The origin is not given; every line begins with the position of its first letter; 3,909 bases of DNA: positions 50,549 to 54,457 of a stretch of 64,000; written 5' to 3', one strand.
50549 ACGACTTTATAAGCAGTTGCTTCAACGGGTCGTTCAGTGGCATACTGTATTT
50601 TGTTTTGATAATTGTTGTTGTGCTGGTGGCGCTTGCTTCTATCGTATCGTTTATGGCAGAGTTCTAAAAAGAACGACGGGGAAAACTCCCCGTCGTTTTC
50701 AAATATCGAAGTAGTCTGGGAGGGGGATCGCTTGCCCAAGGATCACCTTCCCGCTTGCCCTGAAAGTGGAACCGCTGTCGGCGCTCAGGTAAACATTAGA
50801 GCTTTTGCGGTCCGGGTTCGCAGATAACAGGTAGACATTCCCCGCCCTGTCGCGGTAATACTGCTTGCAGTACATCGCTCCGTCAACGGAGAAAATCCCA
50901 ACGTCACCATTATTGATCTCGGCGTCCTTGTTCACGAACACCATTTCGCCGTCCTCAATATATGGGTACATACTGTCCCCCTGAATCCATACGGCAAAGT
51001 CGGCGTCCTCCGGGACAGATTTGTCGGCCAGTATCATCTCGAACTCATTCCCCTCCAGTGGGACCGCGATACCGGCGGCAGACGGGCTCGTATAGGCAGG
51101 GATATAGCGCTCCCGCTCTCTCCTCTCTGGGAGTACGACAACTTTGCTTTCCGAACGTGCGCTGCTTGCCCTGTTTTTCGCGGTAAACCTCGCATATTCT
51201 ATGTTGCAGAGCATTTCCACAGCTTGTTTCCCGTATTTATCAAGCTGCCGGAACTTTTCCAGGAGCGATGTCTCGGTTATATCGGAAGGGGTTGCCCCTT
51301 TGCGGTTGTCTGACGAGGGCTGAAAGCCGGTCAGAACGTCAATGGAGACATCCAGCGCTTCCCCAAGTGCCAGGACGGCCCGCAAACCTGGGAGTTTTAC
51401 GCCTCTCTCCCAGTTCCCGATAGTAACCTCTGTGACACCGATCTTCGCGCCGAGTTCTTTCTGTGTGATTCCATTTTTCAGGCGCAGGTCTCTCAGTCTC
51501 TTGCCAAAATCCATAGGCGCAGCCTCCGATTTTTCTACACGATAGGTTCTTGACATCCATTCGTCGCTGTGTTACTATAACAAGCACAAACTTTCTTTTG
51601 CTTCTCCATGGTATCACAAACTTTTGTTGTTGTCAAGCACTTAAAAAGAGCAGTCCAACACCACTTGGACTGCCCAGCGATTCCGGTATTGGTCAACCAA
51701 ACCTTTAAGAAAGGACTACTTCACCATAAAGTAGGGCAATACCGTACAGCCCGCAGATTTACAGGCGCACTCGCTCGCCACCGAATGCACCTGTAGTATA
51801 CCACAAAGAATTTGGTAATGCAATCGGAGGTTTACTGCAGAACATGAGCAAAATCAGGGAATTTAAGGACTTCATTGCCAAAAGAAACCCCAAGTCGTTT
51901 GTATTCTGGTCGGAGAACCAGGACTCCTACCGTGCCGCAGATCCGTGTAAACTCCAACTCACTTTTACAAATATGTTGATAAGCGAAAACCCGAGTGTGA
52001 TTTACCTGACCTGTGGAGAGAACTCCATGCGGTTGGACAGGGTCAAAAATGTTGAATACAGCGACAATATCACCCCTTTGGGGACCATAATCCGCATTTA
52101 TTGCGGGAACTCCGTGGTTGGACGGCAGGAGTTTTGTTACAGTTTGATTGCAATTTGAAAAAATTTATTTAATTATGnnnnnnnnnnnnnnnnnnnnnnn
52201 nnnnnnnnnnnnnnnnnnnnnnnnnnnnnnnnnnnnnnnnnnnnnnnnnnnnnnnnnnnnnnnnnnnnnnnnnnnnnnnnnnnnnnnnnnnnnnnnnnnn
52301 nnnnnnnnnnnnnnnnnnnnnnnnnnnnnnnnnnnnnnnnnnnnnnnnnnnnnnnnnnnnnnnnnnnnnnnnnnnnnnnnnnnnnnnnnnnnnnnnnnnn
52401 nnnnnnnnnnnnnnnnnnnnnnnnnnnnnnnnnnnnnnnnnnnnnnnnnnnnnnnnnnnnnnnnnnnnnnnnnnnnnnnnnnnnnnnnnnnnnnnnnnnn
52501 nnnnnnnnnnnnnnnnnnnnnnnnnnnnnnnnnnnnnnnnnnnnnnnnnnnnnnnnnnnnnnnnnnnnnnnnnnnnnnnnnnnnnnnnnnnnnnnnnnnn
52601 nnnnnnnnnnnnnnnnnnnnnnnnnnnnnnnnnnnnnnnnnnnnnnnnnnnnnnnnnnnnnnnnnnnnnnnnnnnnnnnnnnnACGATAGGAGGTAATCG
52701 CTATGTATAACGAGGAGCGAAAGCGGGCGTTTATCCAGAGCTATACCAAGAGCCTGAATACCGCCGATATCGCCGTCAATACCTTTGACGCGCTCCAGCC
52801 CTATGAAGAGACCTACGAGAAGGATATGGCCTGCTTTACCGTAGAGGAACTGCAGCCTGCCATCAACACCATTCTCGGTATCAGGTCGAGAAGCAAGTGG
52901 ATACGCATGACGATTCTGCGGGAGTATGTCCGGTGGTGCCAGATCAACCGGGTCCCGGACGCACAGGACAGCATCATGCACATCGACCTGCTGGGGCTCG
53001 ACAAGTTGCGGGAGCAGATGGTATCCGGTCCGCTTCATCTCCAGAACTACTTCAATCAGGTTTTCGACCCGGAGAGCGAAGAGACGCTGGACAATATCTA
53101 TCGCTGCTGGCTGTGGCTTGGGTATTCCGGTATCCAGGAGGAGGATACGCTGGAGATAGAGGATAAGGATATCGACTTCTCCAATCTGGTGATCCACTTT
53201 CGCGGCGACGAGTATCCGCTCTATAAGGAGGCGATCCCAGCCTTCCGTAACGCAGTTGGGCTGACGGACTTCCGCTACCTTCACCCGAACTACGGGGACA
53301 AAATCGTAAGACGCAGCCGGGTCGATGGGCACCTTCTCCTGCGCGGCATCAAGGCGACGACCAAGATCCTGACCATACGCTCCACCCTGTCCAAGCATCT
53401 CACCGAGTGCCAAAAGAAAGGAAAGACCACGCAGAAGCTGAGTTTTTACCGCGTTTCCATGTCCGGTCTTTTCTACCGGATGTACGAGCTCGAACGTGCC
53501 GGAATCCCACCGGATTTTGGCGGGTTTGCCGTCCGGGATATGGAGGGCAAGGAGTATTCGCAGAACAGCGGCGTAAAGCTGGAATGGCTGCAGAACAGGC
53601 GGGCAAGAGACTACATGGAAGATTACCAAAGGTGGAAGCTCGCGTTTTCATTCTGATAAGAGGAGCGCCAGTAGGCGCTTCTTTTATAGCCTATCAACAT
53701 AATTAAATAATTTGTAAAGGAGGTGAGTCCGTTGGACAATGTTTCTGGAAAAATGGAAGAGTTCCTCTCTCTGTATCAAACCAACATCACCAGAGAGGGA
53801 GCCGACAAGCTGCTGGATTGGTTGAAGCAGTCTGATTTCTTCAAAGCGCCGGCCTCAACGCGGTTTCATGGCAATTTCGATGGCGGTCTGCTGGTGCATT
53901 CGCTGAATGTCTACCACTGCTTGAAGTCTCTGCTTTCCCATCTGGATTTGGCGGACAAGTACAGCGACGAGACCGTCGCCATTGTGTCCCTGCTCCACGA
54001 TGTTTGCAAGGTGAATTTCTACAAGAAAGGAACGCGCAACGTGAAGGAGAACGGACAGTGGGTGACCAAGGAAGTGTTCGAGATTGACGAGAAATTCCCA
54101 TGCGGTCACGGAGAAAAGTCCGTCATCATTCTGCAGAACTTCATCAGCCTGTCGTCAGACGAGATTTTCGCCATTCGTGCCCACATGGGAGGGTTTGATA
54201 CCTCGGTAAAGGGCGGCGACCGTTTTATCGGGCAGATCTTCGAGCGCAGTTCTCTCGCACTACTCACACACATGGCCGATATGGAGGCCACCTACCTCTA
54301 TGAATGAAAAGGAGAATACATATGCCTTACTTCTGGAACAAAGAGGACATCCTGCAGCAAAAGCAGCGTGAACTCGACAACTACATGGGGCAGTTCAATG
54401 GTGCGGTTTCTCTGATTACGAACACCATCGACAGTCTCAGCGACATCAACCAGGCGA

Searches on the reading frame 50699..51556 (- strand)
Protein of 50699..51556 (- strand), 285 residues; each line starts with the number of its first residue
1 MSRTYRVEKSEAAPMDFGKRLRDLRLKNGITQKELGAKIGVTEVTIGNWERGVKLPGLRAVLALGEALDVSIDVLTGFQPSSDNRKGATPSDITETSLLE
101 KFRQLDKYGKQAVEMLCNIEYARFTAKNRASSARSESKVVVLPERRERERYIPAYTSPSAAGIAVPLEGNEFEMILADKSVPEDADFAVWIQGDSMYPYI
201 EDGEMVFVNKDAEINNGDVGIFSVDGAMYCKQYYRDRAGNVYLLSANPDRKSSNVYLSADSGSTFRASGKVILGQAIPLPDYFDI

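Call 117: search_protein_families(library=pfam, proteins=[window:50699-51556:-], max_evalue=0.001)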
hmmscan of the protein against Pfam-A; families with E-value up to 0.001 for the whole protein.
window:50699-51556:- (285 aa): 4 families
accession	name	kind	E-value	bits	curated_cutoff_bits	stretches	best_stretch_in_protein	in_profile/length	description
PF00717.28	Peptidase_S24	-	6.7e-20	71.4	23.3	1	173-254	21-102/116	Peptidase S24-like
PF01381.28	HTH_3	-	5.4e-14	52.4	23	1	21-75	1-55/55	Helix-turn-helix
PF13560.12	HTH_31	-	3.5e-11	43.7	27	1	16-73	1-59/64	Helix-turn-helix domain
PF12844.13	HTH_19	-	0.00021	21.6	30.2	1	18-73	1-56/64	Helix-turn-helix domain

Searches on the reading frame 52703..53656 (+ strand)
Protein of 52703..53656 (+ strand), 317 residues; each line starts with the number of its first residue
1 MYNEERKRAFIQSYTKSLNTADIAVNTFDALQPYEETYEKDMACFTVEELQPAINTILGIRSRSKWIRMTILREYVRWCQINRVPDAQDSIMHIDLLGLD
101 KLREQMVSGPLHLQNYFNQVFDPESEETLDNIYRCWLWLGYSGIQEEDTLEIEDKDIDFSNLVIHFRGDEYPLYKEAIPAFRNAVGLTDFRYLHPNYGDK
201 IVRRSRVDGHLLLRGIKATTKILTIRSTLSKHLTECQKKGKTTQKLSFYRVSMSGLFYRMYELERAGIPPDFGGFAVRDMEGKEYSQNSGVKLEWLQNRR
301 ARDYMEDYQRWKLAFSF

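Call 27: search_protein_families(library=pfam, proteins=[window:52703-53656:+], max_evalue=0.001)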
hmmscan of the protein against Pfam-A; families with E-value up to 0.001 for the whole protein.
window:52703-53656:+ (317 aa): 1 family
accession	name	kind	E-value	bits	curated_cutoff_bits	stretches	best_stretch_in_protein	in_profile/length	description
PF22822.1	MrpR_N_CB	-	6.7e-13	49.5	27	1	1-79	1-77/79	MrpR, N-terminal core-binding domain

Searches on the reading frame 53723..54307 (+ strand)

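Call 117: search_protein_families(library=pfam, proteins=[window:53723-54307:+], max_evalue=0.001)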
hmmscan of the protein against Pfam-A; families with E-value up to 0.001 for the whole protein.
window:53723-54307:+ (194 aa): 1 family
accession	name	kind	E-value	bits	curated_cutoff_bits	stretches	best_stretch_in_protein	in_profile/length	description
PF01966.28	HD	-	7e-05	23.5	22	1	58-161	3-92/116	HD domain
